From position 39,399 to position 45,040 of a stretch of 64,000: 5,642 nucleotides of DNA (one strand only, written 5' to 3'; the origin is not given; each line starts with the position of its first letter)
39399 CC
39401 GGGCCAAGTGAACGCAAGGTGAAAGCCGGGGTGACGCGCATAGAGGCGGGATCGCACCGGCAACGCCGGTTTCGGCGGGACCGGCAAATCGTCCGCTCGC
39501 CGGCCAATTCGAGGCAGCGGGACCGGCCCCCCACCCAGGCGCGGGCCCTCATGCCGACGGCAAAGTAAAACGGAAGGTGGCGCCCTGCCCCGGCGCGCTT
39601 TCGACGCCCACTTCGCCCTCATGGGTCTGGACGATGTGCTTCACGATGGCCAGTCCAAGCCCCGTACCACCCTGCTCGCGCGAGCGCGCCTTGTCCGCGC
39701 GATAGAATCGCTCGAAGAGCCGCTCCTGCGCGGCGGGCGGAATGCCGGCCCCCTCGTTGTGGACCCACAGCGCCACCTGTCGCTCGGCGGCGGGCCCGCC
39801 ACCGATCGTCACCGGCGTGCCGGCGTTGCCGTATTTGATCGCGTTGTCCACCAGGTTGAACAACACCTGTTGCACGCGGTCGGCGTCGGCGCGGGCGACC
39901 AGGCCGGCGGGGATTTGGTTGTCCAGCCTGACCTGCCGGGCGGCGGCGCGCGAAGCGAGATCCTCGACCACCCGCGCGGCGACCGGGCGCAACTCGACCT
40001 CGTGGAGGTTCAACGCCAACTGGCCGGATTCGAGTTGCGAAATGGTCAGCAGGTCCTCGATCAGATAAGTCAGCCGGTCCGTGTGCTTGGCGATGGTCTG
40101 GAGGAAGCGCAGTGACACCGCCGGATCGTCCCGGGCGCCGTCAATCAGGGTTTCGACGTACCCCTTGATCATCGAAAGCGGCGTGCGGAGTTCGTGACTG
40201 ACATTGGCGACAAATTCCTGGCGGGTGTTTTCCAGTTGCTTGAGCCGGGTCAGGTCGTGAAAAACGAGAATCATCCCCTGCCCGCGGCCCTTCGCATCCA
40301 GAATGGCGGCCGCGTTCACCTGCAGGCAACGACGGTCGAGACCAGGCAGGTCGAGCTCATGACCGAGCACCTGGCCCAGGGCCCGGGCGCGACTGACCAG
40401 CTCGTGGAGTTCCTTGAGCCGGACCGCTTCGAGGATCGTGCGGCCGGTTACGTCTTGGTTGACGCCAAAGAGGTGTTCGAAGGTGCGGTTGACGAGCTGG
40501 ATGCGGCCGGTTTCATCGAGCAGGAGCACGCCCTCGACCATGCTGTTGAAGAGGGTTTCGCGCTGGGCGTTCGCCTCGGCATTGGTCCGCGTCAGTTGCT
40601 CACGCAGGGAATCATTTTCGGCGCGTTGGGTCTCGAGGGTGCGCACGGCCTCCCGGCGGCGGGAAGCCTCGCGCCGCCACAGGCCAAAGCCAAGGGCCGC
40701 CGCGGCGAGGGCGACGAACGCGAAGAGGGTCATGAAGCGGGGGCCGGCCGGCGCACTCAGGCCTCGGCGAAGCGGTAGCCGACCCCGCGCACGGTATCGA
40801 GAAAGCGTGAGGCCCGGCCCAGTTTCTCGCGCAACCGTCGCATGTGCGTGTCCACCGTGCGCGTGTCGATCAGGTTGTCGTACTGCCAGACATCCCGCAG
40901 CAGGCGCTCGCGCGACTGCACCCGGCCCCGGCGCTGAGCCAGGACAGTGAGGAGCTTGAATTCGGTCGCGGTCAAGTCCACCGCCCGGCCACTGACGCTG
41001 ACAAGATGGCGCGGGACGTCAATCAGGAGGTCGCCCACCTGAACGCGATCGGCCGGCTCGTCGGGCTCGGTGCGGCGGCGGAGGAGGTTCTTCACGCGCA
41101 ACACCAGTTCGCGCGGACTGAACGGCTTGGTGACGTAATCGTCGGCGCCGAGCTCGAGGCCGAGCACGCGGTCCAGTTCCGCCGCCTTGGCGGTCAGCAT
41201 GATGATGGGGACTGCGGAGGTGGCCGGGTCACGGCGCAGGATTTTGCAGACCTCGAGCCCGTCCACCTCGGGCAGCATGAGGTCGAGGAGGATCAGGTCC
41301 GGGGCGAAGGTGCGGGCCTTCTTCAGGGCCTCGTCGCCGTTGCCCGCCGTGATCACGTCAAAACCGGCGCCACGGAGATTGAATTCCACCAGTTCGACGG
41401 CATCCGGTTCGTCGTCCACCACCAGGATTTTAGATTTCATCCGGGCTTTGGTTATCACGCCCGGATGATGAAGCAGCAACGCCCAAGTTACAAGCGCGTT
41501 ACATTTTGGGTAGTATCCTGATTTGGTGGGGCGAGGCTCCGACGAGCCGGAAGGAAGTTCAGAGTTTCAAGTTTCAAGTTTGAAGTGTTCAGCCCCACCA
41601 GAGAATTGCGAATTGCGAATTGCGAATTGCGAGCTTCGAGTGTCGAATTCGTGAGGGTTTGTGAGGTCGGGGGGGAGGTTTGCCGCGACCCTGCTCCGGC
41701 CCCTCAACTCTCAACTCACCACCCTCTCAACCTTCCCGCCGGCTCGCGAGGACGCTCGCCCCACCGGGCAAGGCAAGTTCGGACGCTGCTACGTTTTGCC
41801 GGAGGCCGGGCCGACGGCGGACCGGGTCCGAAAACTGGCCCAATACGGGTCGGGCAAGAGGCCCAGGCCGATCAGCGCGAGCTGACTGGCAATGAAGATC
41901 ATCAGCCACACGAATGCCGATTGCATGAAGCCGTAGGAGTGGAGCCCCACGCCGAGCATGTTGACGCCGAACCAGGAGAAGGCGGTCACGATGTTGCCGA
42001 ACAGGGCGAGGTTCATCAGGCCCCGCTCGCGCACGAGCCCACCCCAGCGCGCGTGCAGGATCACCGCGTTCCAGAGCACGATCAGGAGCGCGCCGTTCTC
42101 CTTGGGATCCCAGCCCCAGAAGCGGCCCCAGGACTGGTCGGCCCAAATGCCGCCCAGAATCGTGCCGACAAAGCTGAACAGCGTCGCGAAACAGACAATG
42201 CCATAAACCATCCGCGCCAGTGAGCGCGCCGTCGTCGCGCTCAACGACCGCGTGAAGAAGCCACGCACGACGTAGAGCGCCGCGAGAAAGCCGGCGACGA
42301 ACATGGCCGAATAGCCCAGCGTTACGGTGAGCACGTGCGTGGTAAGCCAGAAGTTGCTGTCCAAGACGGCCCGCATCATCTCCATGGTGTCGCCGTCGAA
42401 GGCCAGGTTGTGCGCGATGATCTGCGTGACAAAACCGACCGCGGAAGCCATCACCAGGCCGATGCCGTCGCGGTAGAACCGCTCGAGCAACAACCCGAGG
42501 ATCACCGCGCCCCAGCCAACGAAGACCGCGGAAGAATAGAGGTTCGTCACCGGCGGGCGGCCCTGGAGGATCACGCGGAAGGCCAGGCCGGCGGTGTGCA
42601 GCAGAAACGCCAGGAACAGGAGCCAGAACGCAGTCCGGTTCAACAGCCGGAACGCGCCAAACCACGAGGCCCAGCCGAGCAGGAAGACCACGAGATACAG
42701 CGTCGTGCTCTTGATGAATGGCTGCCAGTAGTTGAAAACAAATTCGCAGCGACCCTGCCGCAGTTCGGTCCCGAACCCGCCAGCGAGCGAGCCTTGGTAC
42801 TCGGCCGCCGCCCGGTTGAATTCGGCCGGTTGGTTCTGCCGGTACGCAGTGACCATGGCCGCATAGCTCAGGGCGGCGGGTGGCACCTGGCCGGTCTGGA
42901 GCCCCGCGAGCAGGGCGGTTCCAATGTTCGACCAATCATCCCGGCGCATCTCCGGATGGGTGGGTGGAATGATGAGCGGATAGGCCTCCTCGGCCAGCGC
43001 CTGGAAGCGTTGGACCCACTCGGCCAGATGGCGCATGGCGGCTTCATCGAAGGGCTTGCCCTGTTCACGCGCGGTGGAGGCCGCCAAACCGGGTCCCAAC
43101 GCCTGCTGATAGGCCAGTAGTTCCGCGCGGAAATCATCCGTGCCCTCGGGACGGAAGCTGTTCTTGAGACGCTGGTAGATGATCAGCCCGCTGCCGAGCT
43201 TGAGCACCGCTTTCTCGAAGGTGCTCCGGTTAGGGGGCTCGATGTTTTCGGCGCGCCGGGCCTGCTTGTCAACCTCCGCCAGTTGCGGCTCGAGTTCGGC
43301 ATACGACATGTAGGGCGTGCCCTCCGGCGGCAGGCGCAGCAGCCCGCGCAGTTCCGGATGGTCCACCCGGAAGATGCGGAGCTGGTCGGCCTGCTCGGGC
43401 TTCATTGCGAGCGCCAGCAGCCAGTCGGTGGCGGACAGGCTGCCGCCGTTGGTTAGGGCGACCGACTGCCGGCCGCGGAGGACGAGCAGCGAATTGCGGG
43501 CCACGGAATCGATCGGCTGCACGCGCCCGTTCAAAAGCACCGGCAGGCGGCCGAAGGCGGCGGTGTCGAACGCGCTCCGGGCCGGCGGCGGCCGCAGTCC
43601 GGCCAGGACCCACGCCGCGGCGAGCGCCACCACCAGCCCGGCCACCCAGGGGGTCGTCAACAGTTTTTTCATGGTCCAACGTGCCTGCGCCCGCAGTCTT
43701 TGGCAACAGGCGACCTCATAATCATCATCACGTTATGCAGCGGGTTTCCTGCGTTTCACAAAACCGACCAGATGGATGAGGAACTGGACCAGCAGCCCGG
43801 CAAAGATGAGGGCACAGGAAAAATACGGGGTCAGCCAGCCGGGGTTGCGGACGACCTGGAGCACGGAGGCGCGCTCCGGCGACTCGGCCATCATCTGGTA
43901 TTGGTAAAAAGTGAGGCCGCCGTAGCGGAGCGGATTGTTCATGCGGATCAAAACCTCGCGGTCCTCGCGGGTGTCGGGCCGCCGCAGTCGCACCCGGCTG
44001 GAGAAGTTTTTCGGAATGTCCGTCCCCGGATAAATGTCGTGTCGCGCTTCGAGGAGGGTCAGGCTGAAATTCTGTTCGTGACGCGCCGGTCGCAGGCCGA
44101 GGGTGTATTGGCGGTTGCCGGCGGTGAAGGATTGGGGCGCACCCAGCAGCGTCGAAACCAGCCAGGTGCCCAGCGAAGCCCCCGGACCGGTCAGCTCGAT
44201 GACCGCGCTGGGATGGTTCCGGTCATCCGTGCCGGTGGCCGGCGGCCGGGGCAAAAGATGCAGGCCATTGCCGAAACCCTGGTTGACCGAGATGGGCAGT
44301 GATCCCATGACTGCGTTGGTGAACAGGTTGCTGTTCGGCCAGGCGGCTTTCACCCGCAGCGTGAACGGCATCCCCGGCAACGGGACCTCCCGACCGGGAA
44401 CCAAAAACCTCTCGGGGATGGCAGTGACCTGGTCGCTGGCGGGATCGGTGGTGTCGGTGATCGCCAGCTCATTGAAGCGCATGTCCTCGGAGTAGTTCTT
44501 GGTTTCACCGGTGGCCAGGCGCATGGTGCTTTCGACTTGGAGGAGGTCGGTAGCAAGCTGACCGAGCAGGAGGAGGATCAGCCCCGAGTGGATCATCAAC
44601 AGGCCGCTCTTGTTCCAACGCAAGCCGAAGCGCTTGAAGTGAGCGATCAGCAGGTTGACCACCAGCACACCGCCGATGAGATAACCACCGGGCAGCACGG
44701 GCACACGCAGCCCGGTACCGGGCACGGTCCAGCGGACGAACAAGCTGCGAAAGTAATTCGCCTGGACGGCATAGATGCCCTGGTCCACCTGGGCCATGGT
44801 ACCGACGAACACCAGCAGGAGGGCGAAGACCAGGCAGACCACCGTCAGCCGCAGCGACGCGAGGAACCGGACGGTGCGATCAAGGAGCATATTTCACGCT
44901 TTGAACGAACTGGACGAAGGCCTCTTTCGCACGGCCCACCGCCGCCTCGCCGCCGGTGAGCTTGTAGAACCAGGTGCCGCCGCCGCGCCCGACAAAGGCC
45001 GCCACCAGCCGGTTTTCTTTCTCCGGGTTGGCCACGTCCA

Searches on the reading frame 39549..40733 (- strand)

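Call 70: search_protein_families(library=pfam, proteins=[window:39549-40733:-], max_evalue=0.001)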
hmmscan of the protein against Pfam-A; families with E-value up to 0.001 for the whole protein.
window:39549-40733:- (394 aa): 8 families
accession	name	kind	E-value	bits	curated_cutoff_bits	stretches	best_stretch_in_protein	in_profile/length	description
PF02518.31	HATPase_c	-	7.6e-30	104.1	26.4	1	283-393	2-109/111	Histidine kinase-, DNA gyrase B-, and HSP90-like ATPase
PF00512.31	HisKA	-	7.2e-19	68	26.9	1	171-237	2-66/66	His Kinase A (phospho-acceptor) domain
PF00989.32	PAS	-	1.1e-10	42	22.6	1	57-160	2-112/113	PAS fold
PF08448.16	PAS_4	-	1.9e-08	35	23.1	1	62-165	1-109/110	PAS fold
PF13188.13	PAS_8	-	6.7e-08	32.6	21.8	1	59-101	4-44/65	PAS domain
PF13426.13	PAS_9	-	3.7e-07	30.8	27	1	67-162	2-102/103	PAS domain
PF13596.12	PAS_10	-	6.3e-05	24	22.1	1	60-162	3-106/106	PAS domain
PF12860.13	PAS_7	-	0.00015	22.4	27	0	62-165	1-111/115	PAS fold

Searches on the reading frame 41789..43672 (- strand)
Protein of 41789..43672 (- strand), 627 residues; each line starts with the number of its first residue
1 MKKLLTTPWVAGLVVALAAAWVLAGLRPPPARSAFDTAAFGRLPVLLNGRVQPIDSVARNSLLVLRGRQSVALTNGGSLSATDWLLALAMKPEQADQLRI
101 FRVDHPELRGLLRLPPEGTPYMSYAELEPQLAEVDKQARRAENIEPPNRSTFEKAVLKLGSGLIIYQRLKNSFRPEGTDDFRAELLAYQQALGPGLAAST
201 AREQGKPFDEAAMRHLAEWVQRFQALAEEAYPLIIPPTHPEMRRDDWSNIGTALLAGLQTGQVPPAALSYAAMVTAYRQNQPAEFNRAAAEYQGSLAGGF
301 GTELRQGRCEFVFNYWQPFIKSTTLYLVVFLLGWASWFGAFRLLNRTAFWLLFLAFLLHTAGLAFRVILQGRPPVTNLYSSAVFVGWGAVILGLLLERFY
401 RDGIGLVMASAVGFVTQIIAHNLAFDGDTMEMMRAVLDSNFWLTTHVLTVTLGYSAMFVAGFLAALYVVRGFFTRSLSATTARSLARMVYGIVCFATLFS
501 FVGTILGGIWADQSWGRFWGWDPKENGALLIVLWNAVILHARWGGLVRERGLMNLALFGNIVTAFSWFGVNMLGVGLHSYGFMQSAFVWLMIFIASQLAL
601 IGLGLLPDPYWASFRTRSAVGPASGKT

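Call 70: search_protein_families(library=pfam, proteins=[window:41789-43672:-], max_evalue=0.001)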
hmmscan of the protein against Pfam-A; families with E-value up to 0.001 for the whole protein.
window:41789-43672:- (627 aa): 1 family
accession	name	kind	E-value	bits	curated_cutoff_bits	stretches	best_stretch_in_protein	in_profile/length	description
PF01578.25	Cytochrom_C_asm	-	2.2e-24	86.7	29.9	1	376-578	2-212/212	Cytochrome C assembly protein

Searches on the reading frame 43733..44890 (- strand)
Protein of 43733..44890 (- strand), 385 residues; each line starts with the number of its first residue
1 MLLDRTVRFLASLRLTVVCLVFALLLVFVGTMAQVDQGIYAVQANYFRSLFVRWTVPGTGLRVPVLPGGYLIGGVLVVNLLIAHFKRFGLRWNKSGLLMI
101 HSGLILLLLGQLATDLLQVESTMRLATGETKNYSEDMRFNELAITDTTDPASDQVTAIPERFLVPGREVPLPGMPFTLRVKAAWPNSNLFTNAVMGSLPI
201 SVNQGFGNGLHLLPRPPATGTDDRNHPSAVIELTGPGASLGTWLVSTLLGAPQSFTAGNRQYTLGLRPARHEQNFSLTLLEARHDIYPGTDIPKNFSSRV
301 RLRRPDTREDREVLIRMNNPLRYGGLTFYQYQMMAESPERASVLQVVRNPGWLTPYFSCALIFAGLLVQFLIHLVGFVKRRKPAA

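Call 70: search_protein_families(library=pfam, proteins=[window:43733-44890:-], max_evalue=0.001)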
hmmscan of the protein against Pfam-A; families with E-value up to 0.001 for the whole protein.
window:43733-44890:- (385 aa): 1 family
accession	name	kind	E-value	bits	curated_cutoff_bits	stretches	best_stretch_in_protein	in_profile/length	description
PF05140.19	ResB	-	9.6e-17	61.4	24.6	1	270-332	204-264/486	ResB-like family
